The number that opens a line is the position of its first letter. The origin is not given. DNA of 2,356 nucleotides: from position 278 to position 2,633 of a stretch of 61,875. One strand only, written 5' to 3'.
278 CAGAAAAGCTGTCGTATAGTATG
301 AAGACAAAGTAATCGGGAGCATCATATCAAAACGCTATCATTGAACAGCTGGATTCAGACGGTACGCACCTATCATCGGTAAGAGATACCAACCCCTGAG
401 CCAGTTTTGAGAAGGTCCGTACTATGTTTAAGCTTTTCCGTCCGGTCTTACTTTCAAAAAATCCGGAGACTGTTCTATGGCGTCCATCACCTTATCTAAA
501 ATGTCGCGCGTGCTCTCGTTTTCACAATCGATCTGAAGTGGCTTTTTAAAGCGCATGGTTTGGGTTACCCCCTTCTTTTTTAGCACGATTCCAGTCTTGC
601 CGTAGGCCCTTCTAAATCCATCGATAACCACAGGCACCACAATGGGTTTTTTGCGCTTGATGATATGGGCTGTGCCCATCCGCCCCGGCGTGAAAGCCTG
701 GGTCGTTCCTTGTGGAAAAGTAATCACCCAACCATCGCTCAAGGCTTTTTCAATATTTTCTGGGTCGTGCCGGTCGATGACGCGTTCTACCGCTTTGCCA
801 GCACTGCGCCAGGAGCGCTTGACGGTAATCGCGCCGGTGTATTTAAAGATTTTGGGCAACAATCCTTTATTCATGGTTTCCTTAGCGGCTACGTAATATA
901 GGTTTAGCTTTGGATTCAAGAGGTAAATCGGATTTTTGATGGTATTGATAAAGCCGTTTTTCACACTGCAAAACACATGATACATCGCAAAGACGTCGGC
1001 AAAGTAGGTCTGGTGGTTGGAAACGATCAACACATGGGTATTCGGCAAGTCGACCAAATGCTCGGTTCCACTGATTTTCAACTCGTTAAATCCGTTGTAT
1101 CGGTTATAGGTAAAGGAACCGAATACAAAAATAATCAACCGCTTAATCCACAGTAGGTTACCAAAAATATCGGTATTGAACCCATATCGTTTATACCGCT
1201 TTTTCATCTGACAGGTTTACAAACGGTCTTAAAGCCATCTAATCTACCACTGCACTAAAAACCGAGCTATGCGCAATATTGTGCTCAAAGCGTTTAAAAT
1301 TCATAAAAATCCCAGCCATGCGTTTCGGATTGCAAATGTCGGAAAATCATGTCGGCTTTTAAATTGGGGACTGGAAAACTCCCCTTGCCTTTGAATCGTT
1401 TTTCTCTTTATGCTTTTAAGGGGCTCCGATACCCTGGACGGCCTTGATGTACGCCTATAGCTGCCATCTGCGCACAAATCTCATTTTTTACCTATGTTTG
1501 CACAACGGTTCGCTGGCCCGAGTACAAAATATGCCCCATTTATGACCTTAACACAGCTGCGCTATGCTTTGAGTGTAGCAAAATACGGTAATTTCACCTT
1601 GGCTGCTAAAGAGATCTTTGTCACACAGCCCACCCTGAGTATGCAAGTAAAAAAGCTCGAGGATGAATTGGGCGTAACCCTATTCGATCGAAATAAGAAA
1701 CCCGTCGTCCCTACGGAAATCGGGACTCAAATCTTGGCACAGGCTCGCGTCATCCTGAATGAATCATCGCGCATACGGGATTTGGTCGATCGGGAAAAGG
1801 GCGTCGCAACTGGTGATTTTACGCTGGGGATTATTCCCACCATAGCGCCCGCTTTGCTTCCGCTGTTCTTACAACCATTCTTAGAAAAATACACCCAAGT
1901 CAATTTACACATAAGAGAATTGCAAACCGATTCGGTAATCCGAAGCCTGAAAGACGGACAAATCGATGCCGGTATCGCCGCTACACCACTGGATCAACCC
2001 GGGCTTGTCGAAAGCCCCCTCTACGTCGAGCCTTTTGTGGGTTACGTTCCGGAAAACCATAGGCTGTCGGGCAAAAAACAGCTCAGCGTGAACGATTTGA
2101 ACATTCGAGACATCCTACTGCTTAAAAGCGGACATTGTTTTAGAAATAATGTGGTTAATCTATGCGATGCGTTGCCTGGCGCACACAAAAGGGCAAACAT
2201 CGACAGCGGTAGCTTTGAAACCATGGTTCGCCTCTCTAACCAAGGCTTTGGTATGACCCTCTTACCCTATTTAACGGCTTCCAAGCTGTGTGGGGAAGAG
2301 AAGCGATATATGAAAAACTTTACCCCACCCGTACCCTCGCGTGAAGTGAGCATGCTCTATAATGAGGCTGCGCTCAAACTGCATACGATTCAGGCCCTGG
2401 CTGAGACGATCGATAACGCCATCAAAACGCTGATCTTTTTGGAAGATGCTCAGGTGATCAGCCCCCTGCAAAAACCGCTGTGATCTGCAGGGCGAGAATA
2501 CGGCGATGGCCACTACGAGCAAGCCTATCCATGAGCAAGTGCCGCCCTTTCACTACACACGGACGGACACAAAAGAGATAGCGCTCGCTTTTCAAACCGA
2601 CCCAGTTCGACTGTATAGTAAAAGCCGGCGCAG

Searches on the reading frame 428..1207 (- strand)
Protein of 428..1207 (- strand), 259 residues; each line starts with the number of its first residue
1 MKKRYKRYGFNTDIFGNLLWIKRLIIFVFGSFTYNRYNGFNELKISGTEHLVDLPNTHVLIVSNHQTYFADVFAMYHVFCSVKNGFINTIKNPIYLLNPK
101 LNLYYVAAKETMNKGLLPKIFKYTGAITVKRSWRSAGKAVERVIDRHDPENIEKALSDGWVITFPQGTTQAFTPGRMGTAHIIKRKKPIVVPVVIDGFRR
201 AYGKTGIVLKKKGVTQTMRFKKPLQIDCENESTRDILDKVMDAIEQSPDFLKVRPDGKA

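Call 39: find_encoding_contigs(protein=window:428-1207:-, flank=10000, max_places=4)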
Protein window:428-1207:- (259 aa): 2 contigs read that carry it; 2 places shown.
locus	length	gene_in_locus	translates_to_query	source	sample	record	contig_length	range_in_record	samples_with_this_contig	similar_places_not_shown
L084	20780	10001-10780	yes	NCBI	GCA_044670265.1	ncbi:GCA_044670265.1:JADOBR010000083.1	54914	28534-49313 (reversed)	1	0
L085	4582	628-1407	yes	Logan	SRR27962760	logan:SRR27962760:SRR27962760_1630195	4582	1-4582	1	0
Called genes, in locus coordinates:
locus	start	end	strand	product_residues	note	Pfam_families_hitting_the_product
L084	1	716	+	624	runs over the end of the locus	PF01566:Nramp, PF00582:Usp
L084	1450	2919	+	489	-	-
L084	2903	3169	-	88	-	PF12710:HAD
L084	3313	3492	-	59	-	-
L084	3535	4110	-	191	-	PF01327:Pep_deformylase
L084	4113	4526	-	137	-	PF03652:RuvX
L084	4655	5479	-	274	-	PF00535:Glycos_transf_2, PF10111:Glyco_tranf_2_2 (faint)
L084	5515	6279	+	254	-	PF00535:Glycos_transf_2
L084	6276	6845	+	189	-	PF01300:Sua5_yciO_yrdC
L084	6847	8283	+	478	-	PF01743:PolyA_pol, PF12627:PolyA_pol_RNAbd, PF01966:HD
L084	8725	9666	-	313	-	PF00126:HTH_1, PF03466:LysR_substrate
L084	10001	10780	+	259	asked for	PF01553:Acyltransferase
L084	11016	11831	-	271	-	PF00557:Peptidase_M24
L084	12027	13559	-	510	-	PF01676:Metalloenzyme, PF06415:iPGM_N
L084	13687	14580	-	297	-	PF02899:Phage_int_SAM_1, PF00589:Phage_integrase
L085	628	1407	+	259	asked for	PF01553:Acyltransferase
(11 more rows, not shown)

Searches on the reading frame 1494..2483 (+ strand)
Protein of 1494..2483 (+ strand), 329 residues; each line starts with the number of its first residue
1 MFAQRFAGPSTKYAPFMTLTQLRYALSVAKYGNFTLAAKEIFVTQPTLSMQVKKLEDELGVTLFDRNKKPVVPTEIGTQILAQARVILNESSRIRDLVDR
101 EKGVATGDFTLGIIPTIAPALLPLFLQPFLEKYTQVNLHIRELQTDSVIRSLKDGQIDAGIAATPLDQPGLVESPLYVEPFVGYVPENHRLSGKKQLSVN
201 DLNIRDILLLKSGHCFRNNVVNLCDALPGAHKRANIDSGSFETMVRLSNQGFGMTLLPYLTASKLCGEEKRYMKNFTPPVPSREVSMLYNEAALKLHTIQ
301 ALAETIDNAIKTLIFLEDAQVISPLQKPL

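Call 10: search_protein_families(library=pfam, proteins=[window:1494-2483:+])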
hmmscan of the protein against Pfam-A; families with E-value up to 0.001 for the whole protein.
window:1494-2483:+ (329 aa): 2 families
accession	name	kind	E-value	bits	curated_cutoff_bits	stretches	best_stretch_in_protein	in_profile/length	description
PF03466.25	LysR_substrate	-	1.2e-35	123.2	28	1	105-306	4-204/209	LysR substrate binding domain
PF00126.33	HTH_1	-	1.3e-20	73.5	26.6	1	19-77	1-59/60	Bacterial regulatory helix-turn-helix protein, lysR family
